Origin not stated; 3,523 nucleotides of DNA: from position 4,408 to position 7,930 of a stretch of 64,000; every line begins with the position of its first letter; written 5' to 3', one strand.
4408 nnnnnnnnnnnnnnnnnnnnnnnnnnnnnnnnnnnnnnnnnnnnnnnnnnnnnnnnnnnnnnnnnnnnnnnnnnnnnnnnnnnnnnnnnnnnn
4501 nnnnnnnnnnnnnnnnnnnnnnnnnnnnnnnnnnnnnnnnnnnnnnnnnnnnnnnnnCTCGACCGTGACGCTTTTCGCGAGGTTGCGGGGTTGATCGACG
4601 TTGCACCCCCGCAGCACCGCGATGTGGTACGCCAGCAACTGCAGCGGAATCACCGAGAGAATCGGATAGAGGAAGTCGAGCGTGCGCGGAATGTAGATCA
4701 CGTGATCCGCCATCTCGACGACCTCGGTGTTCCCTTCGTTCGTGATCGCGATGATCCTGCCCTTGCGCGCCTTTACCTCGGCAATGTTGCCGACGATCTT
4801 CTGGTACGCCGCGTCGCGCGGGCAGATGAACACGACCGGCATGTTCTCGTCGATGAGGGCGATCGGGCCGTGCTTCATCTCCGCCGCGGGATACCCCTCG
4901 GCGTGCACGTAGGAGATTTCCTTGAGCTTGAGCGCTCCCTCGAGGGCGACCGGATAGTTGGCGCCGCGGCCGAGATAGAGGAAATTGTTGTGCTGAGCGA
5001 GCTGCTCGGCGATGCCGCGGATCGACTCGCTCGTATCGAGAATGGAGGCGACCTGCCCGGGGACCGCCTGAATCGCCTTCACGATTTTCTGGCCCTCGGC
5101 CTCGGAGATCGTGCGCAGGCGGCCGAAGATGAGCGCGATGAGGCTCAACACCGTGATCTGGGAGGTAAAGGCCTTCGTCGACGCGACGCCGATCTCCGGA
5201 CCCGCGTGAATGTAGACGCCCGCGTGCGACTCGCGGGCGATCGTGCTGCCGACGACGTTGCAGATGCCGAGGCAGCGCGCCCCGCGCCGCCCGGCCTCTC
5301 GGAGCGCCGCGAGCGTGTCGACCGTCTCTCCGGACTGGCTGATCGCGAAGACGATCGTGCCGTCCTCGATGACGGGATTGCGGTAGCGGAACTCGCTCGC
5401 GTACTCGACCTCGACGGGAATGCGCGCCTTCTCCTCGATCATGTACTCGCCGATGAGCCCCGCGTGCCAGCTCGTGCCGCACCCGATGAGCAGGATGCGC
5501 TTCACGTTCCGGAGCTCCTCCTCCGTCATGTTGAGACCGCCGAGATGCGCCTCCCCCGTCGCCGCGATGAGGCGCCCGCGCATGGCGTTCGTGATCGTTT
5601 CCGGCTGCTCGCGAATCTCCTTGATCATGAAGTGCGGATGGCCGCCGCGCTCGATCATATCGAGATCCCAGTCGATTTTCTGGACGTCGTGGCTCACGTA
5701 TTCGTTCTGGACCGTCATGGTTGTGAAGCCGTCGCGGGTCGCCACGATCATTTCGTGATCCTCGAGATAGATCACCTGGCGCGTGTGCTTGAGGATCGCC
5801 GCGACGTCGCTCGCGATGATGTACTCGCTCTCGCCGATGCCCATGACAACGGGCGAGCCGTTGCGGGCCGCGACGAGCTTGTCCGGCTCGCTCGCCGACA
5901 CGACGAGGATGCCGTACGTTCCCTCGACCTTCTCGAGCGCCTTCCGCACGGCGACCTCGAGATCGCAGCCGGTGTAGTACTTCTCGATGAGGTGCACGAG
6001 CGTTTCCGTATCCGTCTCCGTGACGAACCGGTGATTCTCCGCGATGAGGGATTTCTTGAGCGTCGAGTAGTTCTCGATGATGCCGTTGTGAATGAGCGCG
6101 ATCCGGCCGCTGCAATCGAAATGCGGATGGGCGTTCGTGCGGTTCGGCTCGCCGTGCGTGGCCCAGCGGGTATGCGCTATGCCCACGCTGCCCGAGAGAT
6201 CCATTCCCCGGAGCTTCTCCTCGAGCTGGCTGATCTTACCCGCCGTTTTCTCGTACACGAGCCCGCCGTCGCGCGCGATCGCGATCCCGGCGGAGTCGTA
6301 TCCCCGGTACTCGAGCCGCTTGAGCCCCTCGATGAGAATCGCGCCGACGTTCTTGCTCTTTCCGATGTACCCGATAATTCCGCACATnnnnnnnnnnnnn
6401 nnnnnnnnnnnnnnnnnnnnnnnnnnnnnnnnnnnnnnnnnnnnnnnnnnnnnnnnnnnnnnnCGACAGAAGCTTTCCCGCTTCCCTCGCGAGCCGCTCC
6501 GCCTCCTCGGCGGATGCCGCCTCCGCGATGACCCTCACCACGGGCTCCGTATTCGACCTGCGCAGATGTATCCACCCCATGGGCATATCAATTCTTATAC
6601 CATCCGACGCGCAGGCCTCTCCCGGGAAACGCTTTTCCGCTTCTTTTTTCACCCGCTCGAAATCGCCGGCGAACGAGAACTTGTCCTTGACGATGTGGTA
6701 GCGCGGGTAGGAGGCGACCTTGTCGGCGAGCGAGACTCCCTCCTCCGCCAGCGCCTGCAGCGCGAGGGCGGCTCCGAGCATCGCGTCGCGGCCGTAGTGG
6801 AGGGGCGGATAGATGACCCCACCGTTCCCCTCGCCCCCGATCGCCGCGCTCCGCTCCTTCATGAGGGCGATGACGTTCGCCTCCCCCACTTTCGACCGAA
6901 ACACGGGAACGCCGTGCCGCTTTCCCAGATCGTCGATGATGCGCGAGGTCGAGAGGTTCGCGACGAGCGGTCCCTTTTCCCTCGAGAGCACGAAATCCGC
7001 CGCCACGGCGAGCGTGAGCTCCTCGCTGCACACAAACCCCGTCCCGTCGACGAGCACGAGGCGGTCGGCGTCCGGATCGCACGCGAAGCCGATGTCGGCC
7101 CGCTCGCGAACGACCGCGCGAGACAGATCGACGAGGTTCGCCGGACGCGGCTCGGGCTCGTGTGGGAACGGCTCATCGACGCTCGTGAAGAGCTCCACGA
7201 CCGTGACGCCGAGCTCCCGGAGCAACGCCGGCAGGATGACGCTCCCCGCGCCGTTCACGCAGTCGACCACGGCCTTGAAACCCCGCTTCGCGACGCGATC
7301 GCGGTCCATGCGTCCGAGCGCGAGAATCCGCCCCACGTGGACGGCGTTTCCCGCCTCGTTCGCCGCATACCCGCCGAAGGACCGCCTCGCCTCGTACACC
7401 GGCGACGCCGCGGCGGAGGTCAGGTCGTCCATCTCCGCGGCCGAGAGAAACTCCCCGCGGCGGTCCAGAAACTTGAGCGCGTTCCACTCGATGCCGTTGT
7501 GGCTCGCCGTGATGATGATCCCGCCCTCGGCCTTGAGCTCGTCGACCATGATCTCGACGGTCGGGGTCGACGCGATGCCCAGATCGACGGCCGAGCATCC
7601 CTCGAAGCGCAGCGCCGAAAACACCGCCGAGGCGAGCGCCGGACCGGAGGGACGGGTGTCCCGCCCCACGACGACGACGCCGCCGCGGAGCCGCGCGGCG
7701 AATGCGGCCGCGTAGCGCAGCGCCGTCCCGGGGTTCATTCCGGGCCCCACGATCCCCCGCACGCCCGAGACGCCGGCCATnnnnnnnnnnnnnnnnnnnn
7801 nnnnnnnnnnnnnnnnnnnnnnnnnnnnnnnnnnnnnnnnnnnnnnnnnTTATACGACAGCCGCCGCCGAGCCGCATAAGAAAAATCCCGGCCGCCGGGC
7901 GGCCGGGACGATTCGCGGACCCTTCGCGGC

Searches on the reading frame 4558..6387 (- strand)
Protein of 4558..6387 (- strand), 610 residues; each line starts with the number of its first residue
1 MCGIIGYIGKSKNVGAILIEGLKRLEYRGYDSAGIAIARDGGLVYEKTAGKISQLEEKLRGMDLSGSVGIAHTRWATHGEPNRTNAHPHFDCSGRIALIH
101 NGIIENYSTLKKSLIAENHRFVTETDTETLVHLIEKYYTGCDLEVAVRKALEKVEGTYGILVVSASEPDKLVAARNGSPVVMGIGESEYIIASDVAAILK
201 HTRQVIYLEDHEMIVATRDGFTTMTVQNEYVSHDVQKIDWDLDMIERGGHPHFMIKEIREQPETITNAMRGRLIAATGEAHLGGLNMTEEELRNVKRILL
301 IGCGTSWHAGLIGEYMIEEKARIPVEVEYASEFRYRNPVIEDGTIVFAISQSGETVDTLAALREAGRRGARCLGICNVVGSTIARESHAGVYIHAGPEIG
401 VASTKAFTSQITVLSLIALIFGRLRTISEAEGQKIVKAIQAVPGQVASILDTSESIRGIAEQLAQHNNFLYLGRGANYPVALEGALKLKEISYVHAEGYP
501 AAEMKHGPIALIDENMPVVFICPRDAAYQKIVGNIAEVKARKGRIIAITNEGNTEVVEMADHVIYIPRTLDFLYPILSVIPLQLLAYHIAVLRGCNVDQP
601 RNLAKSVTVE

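Call 11: search_protein_families(library=pfam, proteins=[window:4558-6387:-])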
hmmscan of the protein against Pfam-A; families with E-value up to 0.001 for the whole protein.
window:4558-6387:- (610 aa): 4 families
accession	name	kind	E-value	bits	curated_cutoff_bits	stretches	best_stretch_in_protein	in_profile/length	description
PF01380.27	SIS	-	1.7e-69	232.1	25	2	291-419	1-130/131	SIS domain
PF13522.11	GATase_6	-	1.7e-19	70.6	27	1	64-194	8-130/130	Glutamine amidotransferase domain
PF13537.11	GATase_7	-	3.1e-14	53.5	25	1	84-199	11-122/123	Glutamine amidotransferase domain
PF13230.11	GATase_4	-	5.8e-06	25.9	23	1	43-135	48-139/272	Glutamine amidotransferases class-II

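Call 18: find_encoding_contigs(protein=window:4558-6387:-, flank=10000, max_places=6)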
Protein window:4558-6387:- (610 aa): no gene with exactly this product is on record in the collection.
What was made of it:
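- Tried and rejected: It is not on record (call 18).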

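Call 20: find_related_loci(query=window:4558-6387:-, collection=genome_contigs, flank=10000)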
Query window:4558-6387:- (610 aa) in genome_contigs; peptide patterns used: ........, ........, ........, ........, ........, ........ (x = any residue, [..] = any of these).
598 stretches matched a pattern (row limit reached: there are more); 575 encode a relative of the query (tblastn E <= 1e-3); the best 80 are kept; 80 distinct loci.
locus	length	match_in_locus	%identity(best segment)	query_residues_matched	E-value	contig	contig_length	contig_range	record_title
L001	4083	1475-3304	88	1-610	0e+0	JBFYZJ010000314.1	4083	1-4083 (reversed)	MAG: Candidatus Krumholzibacteriota bacterium isolate PPR_0432 k121_2992748, whole genome shotgun sequence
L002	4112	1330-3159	87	1-610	0e+0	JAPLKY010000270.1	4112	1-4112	MAG: Candidatus Krumholzibacteriia bacterium isolate LacPavin_0920_SED1_MAG_62_8 LacPavin_0920_SED1_scaffold_1810111, wh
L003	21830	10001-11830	87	1-610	0e+0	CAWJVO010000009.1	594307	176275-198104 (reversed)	MAG: uncultured bacterium isolate MFD04716.bin.3.15 genome assembly, contig: contig_30239, whole genome shotgun sequence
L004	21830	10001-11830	87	1-610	0e+0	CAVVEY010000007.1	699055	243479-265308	MAG: uncultured bacterium isolate MFD04716.bin.2.236 genome assembly, contig: contig_2336, whole genome shotgun sequence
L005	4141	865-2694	85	1-610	0e+0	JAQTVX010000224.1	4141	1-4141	MAG: Candidatus Krumholzibacteriia bacterium isolate STB_98 NODE_75376_length_4141_cov_2.726208_Sandtown_B, whole genome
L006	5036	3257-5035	85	1-593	0e+0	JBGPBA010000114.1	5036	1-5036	MAG: Candidatus Krumholzibacteriia bacterium isolate OBJ_0618_130150_116 k141_8018803_length_5036_cov_10.0772, whole gen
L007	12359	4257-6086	87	1-610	0e+0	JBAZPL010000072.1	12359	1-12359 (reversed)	MAG: Candidatus Krumholzibacteriia bacterium isolate SO_2017_SWC_29 scaffold_4415_c1_LP-4_2017, whole genome shotgun seq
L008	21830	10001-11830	78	1-610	0e+0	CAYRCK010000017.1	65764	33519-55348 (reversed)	MAG TPA_asm: uncultured bacterium isolate binchicken_co334_246 genome assembly, contig: NODE_604_length_65764_cov_7.1716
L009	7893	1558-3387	79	1-610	0e+0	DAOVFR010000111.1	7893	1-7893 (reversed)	MAG TPA_asm: Candidatus Krumholzibacteriota bacterium isolate CSMAG_1114 CSMAG_1114_k141_5110792_length_7893_cov_8.0000,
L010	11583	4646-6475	79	1-610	0e+0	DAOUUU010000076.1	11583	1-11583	MAG TPA_asm: Candidatus Krumholzibacteriota bacterium isolate CSMAG_831 CSMAG_831_k141_586935_length_11583_cov_9.0000, w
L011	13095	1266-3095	78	1-610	0e+0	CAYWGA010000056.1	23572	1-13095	MAG TPA_asm: uncultured bacterium isolate SRP155585_co1_221 genome assembly, contig: NODE_836_length_23572_cov_8.200748,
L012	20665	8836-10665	79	1-610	0e+0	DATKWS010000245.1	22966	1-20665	MAG TPA_asm: Patescibacteria group bacterium isolate SMAG_U14169 k141_4448374, whole genome shotgun sequence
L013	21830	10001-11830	77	1-610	0e+0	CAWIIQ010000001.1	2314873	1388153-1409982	MAG: Candidatus Krumholzibacteria bacterium isolate MFD03804.bin.1.34 genome assembly, contig: contig_15583, whole genom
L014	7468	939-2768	77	1-610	0e+0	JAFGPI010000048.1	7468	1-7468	MAG: Candidatus Krumholzibacteriota bacterium isolate Zod_Metabat.682 k87_2128314, whole genome shotgun sequence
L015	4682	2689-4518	77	1-610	0e+0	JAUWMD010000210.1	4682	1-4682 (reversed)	MAG: Candidatus Krumholzibacteriota bacterium isolate CSMAG_2389 CSMAG_2389_k141_103302_length_4682_cov_5.6547, whole ge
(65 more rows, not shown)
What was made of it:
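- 4558..6387 (-): glmS, the syntenic anchor used to find relatives. Context only. Pfam SIS and GATase domains (call 11); call 20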

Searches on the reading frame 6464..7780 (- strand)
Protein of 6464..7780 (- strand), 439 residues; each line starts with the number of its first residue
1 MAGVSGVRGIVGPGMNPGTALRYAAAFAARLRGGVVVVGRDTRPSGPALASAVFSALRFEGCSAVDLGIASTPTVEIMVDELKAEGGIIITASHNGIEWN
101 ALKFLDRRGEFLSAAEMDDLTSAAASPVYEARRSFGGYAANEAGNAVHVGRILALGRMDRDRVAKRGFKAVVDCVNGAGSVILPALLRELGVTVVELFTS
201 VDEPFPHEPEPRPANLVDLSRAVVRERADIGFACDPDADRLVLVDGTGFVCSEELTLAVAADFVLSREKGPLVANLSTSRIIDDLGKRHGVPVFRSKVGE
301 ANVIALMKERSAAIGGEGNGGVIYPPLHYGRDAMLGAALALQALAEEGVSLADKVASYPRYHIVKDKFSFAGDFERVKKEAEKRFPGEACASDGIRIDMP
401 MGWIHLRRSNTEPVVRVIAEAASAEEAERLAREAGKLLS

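Call 11: search_protein_families(library=pfam, proteins=[window:6464-7780:-])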
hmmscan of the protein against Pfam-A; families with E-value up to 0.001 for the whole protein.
window:6464-7780:- (439 aa): 4 families
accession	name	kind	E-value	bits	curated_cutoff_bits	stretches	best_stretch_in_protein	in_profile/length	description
PF02878.22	PGM_PMM_I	-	3e-29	101.9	22.5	1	3-123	5-130/138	Phosphoglucomutase/phosphomannomutase, alpha/beta/alpha domain I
PF02879.22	PGM_PMM_II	-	1.2e-22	80.8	29.3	1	159-248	12-103/103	Phosphoglucomutase/phosphomannomutase, alpha/beta/alpha domain II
PF02880.22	PGM_PMM_III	-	1.5e-20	73.9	20.7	1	256-361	5-115/115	Phosphoglucomutase/phosphomannomutase, alpha/beta/alpha domain III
PF00408.26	PGM_PMM_IV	-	1.6e-10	41.3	23.1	1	380-433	21-64/68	Phosphoglucomutase/phosphomannomutase, C-terminal domain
